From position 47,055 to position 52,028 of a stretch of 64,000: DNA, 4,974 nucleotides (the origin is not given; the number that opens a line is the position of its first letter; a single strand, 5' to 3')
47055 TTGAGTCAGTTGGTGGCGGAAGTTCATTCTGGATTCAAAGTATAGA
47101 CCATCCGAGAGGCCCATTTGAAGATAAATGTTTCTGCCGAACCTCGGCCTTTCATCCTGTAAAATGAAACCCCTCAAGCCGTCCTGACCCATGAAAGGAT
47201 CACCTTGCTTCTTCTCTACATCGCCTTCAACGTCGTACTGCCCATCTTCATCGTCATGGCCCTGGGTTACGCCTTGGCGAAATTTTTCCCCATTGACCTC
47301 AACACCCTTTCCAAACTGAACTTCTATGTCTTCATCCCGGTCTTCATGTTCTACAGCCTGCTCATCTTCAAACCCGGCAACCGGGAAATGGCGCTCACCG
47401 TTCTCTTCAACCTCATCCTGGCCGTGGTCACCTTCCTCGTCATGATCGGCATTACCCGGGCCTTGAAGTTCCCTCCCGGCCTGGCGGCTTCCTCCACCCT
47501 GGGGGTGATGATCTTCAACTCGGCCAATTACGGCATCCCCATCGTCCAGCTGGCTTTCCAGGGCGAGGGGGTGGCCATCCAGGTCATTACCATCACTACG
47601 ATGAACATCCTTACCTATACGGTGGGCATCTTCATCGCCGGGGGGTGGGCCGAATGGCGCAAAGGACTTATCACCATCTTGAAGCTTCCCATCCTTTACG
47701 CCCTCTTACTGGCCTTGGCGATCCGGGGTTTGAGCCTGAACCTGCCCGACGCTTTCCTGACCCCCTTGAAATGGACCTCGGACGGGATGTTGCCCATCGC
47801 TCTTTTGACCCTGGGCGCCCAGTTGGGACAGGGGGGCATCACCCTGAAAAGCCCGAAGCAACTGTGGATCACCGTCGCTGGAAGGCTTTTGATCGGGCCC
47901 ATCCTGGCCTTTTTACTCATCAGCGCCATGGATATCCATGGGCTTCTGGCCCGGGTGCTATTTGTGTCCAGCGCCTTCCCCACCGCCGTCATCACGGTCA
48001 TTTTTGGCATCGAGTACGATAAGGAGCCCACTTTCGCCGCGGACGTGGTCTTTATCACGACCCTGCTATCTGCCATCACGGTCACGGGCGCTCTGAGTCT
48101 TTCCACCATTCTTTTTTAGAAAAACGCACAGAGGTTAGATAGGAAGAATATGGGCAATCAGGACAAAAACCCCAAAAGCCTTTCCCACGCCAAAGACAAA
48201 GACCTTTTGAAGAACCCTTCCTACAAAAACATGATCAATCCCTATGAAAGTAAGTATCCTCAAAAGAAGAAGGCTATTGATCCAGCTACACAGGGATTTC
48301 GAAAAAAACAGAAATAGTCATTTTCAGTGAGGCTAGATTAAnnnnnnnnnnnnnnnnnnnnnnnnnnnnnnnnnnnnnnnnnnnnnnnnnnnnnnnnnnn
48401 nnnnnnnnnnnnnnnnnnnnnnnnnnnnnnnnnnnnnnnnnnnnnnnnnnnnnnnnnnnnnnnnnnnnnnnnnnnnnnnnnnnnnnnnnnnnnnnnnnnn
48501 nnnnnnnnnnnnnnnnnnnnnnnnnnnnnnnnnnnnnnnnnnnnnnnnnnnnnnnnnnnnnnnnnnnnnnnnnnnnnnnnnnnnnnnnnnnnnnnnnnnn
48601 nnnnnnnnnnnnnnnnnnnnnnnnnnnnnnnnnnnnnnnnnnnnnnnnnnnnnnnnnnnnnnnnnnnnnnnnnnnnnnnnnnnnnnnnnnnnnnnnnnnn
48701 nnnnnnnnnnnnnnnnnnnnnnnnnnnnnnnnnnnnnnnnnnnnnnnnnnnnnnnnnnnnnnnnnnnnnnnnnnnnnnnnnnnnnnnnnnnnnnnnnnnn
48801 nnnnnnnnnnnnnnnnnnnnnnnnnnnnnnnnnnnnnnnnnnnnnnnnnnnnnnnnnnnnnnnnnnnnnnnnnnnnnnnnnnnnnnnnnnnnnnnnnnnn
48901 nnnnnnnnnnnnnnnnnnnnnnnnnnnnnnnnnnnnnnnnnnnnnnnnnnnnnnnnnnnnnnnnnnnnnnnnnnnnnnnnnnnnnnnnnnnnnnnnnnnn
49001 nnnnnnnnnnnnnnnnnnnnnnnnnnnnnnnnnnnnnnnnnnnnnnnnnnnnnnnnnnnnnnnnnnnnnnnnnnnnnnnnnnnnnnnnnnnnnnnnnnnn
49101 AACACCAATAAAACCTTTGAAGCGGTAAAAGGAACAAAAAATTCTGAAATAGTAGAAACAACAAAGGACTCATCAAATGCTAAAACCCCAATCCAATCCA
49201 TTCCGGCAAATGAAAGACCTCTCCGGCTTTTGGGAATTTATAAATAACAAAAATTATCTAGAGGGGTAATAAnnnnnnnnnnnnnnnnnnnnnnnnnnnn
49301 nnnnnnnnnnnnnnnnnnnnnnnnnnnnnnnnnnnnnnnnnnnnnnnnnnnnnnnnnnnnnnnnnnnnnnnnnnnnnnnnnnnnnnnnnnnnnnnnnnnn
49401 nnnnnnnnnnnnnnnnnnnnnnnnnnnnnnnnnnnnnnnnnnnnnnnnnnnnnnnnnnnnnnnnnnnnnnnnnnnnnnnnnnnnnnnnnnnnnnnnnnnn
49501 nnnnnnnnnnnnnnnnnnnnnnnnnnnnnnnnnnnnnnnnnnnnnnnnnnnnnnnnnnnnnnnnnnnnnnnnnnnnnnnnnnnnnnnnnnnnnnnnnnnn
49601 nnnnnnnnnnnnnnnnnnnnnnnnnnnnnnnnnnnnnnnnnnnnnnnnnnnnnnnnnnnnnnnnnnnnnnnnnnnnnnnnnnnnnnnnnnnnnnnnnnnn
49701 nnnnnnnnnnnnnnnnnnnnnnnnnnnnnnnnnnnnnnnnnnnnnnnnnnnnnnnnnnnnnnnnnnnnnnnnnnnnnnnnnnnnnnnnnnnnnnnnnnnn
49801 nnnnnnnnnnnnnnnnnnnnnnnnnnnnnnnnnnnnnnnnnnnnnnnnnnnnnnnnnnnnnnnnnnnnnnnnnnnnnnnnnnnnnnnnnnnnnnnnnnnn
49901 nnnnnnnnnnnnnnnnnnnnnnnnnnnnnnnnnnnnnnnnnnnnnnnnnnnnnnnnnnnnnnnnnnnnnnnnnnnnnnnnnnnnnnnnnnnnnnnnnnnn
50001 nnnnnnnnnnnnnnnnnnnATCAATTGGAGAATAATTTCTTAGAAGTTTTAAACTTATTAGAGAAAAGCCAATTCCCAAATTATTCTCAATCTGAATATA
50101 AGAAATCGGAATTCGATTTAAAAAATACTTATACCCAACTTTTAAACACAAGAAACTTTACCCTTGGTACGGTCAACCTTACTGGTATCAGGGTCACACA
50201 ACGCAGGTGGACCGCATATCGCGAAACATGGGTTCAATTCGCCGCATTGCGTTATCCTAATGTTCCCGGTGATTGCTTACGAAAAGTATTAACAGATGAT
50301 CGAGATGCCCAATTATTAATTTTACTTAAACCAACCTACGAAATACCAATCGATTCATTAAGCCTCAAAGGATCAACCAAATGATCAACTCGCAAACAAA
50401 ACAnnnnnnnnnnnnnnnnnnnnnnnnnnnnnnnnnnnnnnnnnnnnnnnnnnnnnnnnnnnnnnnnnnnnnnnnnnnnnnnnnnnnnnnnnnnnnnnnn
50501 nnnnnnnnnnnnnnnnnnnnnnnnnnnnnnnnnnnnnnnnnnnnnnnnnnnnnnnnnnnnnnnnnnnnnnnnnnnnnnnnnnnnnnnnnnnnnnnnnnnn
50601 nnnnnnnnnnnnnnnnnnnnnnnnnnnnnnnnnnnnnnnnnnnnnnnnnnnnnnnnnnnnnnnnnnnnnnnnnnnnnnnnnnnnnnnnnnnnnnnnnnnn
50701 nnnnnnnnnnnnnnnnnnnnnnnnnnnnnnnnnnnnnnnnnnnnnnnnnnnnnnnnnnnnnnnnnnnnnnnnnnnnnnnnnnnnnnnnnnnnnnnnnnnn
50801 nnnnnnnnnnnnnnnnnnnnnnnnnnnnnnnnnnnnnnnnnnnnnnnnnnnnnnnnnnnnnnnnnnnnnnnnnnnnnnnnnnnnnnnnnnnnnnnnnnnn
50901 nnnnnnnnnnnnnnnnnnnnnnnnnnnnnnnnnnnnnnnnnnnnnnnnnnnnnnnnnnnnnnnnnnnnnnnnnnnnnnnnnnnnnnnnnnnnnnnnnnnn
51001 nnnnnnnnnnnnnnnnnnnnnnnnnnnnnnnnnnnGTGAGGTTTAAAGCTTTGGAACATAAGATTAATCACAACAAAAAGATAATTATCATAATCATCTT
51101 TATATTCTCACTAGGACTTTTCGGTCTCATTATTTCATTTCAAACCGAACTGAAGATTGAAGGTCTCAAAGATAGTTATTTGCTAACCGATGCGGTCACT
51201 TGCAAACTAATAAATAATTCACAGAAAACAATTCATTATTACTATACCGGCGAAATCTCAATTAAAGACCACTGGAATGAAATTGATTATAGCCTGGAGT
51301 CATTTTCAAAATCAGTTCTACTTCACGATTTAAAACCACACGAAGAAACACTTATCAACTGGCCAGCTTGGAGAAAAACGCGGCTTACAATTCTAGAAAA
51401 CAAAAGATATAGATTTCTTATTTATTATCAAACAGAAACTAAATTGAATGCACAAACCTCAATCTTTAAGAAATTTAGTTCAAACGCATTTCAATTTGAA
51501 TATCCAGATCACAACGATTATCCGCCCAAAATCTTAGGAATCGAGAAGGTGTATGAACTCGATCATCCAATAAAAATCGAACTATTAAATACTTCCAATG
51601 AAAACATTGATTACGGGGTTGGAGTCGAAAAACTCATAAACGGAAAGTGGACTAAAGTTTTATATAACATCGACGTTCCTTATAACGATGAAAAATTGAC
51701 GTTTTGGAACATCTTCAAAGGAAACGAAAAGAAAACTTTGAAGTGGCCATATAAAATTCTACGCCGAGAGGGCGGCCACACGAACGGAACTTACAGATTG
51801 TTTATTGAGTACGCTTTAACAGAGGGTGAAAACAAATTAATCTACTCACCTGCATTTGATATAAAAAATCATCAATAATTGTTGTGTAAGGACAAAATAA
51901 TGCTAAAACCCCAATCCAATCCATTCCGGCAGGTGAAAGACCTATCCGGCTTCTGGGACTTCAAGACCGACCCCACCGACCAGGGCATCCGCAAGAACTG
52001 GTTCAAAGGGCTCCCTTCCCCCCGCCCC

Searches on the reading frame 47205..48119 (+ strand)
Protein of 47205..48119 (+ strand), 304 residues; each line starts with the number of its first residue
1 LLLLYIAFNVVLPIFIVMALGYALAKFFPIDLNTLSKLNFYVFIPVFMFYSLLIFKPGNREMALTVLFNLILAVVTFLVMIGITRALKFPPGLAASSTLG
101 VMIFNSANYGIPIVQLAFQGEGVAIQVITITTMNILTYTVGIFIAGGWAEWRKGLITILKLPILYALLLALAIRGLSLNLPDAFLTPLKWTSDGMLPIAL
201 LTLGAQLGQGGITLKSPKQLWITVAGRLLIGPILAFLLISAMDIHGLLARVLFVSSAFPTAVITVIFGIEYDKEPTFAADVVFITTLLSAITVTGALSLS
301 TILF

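Call 9: search_protein_families(library=pfam, proteins=[window:47205-48119:+])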
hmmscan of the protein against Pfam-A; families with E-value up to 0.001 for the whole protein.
window:47205-48119:+ (304 aa): 1 family
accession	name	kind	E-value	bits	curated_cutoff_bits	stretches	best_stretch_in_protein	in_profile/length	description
PF03547.23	Mem_trans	-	4.5e-25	88.4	25.7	2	156-294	198-340/343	Membrane transport protein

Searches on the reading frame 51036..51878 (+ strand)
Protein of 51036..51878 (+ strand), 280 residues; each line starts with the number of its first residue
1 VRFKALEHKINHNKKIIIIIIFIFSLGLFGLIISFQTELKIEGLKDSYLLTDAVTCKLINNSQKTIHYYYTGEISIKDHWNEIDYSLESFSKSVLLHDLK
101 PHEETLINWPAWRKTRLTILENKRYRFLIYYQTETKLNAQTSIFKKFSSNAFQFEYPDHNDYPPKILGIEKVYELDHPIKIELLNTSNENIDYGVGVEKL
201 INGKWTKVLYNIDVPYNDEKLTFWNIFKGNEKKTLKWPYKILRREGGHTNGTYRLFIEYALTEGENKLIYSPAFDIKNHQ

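Call 17: search_protein_families(library=pfam, proteins=[window:51036-51878:+])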
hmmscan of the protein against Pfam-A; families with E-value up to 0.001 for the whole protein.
window:51036-51878:+ (280 aa): 1 family
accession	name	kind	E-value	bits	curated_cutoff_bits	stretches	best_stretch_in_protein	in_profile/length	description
PF20251.4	Big_14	-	2.2e-06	28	27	0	39-109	5-77/104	Bacterial Ig-like domain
